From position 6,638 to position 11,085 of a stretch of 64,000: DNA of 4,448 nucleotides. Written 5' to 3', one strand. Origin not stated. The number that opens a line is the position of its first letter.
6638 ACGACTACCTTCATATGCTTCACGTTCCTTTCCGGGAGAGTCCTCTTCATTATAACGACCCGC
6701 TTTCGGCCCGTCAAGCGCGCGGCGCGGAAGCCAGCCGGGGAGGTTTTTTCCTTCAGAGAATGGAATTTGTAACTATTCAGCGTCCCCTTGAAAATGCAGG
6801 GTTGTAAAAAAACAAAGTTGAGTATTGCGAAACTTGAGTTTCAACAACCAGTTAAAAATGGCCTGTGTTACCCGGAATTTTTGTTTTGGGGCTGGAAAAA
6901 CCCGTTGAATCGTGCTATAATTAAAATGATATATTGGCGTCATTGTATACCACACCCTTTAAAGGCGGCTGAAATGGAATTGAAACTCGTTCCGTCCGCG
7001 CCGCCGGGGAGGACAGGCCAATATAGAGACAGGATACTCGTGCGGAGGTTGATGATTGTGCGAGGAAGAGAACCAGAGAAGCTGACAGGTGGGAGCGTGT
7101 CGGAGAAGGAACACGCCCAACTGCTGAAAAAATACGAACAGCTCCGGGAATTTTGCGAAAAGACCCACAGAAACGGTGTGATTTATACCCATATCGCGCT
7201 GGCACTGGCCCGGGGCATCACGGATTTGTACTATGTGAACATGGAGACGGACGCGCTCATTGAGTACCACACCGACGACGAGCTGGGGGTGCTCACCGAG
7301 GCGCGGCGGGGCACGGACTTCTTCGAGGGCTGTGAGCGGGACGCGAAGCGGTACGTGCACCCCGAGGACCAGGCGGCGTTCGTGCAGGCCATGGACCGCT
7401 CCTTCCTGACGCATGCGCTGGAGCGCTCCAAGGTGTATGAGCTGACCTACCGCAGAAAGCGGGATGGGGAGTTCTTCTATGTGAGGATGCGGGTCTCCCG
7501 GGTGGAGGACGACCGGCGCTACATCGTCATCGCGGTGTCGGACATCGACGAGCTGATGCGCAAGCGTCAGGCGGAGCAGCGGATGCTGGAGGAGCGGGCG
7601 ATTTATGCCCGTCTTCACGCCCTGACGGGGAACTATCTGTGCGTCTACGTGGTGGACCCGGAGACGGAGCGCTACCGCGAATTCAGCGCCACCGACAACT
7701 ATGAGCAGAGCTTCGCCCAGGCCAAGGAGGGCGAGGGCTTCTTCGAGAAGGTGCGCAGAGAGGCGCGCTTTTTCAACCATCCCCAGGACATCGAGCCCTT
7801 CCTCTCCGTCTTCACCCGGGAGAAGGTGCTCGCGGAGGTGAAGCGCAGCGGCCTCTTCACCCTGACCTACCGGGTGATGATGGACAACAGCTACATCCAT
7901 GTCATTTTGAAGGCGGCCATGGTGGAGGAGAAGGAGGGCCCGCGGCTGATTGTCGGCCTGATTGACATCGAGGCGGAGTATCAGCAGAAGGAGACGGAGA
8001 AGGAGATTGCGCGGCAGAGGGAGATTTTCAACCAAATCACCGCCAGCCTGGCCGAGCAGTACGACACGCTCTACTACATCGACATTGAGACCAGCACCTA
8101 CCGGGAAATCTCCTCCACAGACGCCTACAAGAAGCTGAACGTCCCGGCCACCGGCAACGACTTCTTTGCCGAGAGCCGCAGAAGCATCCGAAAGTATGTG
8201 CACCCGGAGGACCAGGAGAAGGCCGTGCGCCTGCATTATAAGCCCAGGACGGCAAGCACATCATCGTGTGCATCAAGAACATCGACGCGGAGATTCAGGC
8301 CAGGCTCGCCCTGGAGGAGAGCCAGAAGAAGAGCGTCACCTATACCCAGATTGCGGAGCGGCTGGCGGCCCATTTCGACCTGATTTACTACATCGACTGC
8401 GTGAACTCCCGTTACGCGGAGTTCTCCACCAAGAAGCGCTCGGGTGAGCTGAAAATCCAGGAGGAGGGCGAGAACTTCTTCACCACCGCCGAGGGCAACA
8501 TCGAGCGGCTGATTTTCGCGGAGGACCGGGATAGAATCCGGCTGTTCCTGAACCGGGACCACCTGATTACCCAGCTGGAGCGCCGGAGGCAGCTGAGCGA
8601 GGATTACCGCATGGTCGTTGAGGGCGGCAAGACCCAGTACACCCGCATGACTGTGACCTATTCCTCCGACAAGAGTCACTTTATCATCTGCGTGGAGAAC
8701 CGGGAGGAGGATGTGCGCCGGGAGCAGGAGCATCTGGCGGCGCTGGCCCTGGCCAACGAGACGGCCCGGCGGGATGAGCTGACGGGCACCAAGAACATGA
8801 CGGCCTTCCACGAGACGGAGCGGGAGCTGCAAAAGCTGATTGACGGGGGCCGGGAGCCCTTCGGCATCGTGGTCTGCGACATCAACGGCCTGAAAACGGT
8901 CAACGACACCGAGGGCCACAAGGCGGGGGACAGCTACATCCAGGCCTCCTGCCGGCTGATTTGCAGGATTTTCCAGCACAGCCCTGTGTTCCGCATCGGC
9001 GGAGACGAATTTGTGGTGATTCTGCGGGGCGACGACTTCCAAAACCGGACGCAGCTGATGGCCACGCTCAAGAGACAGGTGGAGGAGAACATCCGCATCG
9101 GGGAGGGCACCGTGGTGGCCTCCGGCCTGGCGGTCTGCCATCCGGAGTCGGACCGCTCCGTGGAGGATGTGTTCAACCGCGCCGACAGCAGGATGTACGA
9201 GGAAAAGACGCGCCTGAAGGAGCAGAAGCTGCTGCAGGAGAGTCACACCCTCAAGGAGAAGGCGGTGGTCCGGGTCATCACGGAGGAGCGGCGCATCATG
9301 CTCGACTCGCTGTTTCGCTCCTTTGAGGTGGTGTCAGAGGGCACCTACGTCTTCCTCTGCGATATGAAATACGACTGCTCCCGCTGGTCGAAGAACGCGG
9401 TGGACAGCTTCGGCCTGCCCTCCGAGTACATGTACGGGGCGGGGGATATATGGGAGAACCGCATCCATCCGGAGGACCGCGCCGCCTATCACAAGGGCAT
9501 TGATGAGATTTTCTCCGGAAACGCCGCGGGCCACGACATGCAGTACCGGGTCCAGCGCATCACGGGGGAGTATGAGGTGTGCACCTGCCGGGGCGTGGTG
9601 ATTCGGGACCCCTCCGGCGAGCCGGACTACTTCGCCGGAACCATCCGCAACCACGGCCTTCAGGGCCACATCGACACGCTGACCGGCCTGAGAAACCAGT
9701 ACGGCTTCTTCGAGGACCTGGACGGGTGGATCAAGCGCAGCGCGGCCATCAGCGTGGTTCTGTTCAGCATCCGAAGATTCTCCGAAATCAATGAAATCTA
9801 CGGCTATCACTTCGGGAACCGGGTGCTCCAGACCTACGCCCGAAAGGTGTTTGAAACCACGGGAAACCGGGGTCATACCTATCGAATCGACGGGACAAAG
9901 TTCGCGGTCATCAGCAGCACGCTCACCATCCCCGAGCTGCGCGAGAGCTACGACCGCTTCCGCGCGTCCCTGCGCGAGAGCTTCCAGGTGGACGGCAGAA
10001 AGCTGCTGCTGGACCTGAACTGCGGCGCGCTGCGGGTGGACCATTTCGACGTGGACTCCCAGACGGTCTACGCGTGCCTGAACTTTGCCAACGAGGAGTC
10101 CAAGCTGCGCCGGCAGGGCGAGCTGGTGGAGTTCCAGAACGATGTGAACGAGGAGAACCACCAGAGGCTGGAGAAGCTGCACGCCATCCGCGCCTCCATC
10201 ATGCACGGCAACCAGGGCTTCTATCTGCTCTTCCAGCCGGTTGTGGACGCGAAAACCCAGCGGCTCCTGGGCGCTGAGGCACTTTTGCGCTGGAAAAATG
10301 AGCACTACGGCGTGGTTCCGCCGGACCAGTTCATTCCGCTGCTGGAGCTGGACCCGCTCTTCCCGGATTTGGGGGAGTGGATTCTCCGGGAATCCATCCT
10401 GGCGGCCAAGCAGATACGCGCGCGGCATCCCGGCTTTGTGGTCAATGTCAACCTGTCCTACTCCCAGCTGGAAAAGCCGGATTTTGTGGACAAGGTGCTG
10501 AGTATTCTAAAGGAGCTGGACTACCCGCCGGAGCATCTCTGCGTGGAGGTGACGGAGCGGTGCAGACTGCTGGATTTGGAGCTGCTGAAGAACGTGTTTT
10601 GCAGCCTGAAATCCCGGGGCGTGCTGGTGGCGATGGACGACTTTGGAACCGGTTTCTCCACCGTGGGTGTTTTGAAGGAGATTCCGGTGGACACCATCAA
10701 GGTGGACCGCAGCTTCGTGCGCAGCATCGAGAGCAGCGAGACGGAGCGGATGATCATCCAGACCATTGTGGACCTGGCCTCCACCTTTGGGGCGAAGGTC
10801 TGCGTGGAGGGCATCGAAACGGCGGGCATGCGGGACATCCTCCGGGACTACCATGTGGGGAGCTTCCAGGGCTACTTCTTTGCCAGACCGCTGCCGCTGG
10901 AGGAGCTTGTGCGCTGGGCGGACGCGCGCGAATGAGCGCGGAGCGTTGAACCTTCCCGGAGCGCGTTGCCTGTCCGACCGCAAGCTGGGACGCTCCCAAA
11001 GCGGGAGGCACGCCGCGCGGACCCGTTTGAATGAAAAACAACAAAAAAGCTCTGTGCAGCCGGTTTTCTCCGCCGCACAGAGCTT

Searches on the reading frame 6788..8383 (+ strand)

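Call 65: search_protein_families(library=pfam, proteins=[window:6788-8383:+], max_evalue=0.0001)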
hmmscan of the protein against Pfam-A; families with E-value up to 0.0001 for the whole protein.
window:6788-8383:+ (531 aa): 1 family
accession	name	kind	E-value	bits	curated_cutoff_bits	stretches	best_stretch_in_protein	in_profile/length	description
PF08447.18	PAS_3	-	9.2e-09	35.9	25.6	0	184-243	24-81/89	PAS fold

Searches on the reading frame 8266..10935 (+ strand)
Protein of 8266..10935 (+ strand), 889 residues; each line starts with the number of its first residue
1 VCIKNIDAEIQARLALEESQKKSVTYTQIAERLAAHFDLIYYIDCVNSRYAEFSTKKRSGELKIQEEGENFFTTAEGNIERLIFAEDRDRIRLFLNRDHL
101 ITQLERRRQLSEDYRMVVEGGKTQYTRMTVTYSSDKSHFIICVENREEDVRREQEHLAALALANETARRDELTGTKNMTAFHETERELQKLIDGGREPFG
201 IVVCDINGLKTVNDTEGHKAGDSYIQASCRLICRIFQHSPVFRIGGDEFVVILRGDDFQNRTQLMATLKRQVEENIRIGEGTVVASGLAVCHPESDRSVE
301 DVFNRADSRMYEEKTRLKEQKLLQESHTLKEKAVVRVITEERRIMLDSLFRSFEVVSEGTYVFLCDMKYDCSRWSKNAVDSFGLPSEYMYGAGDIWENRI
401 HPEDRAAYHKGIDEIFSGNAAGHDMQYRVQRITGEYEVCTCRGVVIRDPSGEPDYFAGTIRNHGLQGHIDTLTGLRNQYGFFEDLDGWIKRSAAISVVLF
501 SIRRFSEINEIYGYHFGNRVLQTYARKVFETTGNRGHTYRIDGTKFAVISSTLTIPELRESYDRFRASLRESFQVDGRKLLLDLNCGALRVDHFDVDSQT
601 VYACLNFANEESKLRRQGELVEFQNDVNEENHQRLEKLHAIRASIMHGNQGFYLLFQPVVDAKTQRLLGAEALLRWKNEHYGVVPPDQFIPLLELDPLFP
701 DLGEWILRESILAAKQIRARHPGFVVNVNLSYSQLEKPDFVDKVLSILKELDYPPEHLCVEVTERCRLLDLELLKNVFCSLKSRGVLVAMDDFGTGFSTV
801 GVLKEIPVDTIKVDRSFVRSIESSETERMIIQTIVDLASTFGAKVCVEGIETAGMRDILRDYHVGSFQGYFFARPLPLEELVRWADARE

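Call 36: search_protein_families(library=pfam, proteins=[window:8266-10935:+], max_evalue=0.0001)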
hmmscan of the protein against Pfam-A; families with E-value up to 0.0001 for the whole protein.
window:8266-10935:+ (889 aa): 3 families
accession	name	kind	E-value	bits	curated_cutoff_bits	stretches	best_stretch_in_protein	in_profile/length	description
PF00563.25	EAL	-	1.7e-61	208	31.3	1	648-875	9-236/236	EAL domain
PF00990.26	GGDEF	-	2.9e-39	134.9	23.8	2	168-317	2-158/161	Diguanylate cyclase, GGDEF domain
PF08447.18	PAS_3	-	5.8e-14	52.6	25.6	1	373-460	3-89/89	PAS fold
